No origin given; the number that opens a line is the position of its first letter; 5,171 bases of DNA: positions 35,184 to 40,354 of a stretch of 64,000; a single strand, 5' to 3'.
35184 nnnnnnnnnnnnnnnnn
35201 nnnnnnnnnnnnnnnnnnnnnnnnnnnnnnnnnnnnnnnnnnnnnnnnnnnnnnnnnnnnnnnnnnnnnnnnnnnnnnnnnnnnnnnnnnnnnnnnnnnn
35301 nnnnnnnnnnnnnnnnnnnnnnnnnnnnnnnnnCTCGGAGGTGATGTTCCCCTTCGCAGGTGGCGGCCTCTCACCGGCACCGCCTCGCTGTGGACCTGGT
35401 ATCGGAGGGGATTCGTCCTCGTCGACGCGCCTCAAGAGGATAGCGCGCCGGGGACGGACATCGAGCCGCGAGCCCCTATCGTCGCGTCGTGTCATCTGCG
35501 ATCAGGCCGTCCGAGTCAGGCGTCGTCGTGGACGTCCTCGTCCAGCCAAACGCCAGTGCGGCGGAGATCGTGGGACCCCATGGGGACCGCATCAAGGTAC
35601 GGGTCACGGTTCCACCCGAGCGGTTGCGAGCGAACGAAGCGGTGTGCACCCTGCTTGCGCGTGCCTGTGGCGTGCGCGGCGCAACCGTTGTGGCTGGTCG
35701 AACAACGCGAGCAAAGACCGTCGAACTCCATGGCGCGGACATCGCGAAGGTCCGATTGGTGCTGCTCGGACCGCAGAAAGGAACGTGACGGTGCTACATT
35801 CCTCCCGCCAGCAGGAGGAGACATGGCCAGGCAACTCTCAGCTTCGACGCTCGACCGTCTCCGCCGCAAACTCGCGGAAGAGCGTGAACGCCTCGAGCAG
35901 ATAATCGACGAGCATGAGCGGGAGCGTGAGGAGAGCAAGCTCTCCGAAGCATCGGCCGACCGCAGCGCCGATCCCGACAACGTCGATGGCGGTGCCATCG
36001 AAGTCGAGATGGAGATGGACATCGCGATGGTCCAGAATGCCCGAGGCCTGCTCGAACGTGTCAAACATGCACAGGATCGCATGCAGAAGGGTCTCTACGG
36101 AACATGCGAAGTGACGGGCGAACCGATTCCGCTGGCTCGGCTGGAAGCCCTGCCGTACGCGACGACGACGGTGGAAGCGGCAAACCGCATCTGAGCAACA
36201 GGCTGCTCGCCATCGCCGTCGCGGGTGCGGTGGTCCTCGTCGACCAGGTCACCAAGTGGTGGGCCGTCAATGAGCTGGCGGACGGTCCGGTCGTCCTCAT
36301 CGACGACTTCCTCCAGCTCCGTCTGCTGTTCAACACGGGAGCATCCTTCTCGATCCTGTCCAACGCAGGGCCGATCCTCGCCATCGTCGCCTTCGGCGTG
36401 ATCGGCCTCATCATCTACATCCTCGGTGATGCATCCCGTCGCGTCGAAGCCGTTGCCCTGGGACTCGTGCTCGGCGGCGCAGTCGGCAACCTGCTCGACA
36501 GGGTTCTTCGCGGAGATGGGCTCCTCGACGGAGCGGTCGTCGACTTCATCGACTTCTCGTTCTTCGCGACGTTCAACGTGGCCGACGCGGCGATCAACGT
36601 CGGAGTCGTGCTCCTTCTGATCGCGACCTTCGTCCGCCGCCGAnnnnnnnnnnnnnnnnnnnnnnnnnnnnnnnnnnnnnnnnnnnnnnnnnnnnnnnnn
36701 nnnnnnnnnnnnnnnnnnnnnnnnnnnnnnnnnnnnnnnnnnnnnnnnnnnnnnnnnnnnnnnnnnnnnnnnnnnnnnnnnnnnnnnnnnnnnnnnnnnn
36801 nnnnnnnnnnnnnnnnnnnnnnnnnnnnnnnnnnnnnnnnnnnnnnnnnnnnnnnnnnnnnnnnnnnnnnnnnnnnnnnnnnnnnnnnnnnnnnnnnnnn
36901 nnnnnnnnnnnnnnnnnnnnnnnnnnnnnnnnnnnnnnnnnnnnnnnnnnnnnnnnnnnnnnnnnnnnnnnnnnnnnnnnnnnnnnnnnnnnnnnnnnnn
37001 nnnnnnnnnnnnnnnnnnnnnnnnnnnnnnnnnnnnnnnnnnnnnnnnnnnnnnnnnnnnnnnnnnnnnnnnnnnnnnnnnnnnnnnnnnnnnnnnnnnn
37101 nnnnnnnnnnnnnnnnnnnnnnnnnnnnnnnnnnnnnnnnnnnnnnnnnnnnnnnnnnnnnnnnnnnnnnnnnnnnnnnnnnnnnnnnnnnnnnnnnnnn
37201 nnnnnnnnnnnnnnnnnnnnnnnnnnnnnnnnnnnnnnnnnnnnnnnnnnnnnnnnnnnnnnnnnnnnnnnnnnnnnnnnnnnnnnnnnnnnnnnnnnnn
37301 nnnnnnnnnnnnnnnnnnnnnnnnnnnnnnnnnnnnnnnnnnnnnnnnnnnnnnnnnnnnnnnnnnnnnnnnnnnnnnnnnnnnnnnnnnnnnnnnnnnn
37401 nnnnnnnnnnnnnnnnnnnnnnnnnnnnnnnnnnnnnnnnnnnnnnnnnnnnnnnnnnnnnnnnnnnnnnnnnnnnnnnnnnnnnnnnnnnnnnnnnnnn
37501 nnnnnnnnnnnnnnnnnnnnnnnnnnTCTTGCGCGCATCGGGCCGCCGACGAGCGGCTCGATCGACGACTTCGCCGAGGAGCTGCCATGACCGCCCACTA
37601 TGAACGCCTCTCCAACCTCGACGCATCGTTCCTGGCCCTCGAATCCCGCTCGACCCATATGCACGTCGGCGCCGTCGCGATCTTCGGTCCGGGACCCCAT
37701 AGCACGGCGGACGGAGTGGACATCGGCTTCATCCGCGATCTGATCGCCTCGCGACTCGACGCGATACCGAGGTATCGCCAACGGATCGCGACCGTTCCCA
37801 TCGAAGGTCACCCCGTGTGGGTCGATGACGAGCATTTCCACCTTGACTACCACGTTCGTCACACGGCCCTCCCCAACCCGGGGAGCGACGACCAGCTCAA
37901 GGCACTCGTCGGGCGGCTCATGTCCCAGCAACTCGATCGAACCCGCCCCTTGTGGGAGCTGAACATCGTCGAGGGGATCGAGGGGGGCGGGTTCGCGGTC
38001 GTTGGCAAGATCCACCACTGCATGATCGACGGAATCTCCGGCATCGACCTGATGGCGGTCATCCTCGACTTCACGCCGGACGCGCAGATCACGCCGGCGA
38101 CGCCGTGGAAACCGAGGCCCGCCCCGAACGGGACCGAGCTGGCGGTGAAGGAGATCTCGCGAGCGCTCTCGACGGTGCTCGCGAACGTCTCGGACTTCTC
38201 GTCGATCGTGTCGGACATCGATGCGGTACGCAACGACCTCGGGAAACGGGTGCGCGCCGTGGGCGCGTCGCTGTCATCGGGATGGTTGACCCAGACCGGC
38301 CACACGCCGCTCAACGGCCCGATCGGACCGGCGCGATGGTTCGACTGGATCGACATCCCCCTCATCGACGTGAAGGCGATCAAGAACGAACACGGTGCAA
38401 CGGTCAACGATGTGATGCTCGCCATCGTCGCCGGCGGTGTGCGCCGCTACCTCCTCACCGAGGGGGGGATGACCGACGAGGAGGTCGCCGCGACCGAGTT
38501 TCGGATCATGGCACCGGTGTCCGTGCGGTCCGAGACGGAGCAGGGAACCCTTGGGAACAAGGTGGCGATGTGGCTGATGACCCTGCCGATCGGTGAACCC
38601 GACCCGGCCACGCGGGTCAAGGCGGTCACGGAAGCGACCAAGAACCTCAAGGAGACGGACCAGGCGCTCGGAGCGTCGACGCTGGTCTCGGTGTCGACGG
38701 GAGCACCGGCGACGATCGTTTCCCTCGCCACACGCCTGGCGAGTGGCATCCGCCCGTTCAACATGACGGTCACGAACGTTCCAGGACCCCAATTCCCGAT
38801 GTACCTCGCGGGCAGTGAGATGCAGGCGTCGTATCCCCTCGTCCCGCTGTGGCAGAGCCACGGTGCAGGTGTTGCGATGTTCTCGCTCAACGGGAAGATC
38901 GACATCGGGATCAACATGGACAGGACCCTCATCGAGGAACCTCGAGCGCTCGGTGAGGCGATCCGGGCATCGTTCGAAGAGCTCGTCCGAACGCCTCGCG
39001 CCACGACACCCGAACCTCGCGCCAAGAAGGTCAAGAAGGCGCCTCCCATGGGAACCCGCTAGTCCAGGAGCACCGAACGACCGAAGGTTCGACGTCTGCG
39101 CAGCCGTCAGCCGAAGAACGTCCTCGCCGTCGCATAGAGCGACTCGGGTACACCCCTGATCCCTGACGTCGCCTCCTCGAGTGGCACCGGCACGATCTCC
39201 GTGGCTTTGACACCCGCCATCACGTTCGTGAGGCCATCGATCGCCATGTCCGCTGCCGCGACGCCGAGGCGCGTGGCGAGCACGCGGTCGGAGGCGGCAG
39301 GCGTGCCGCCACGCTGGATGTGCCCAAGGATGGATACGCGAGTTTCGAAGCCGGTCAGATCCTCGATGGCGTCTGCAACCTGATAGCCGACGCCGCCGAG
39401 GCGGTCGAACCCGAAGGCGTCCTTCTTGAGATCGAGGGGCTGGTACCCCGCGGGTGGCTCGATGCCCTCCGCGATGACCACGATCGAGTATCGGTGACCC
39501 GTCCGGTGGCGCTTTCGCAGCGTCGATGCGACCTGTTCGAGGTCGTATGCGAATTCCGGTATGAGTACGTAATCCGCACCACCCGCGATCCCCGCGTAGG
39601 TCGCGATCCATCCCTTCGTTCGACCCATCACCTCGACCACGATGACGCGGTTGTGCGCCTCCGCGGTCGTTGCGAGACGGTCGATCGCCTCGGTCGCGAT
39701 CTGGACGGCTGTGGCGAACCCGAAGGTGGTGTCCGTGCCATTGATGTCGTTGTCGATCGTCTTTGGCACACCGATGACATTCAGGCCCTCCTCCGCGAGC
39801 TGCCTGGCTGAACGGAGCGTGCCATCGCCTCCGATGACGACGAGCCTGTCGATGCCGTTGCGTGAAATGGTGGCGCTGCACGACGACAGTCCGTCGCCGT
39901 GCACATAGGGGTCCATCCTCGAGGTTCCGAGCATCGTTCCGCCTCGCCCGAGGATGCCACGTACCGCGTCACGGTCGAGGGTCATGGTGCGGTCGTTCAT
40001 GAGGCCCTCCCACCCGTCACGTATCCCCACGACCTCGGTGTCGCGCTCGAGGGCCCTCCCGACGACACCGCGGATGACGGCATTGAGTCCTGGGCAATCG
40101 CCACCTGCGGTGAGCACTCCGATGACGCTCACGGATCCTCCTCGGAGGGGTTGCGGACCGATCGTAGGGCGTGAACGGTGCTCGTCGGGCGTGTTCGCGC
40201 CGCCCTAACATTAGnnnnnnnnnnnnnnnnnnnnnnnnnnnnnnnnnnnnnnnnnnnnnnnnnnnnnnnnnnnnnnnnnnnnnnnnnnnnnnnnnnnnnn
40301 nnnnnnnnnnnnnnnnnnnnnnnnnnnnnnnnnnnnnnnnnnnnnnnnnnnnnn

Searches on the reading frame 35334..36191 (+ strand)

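Call 24: search_protein_families(library=pfam, proteins=[window:35334-36191:+], max_evalue=0.01)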
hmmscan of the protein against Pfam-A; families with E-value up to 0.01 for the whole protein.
window:35334-36191:+ (286 aa): 1 family
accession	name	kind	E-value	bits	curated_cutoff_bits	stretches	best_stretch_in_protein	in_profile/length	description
PF01258.23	zf-dskA_traR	-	1.9e-10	41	24.9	1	253-285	1-33/36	Prokaryotic dksA/traR C4-type zinc finger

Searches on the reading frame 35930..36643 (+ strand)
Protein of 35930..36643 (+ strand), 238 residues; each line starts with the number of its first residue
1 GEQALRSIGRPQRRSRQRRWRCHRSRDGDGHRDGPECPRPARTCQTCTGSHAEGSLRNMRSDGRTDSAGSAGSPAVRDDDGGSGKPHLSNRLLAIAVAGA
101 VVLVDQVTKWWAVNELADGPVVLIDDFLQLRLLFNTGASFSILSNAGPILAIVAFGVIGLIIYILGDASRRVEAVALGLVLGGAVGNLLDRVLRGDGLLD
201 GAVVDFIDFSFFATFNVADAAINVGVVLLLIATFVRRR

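Call 24: search_protein_families(library=pfam, proteins=[window:35930-36643:+], max_evalue=0.01)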
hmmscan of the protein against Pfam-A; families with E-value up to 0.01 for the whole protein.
window:35930-36643:+ (238 aa): 1 family
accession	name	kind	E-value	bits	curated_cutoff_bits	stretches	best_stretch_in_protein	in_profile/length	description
PF01252.23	Peptidase_A8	-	1.2e-33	116.7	25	1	98-234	2-141/142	Signal peptidase (SPase) II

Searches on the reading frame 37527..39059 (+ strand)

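Call 31: search_protein_families(library=pfam, proteins=[window:37527-39059:+], max_evalue=0.001)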
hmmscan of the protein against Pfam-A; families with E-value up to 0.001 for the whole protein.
window:37527-39059:+ (511 aa): 2 families
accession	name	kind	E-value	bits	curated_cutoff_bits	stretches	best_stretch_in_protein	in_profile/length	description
PF03007.21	WS_DGAT_cat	-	1.5e-70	238.4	23.6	1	28-297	1-263/263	Wax ester synthase/diacylglycerol acyltransferase catalytic domain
PF06974.18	WS_DGAT_C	-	1.3e-31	110.1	20.7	1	343-486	2-144/145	WS/DGAT C-terminal domain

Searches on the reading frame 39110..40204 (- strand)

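Call 31: search_protein_families(library=pfam, proteins=[window:39110-40204:-], max_evalue=0.001)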
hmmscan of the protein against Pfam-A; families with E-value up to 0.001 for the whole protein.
window:39110-40204:- (365 aa): 2 families
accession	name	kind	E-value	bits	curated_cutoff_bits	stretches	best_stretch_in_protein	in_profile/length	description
PF00365.25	PFK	-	1.6e-105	352.9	30.9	1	28-320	2-276/277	Phosphofructokinase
PF01513.26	NAD_kinase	-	0.00032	21.4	25.5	1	115-147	70-103/130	ATP-NAD kinase N-terminal domain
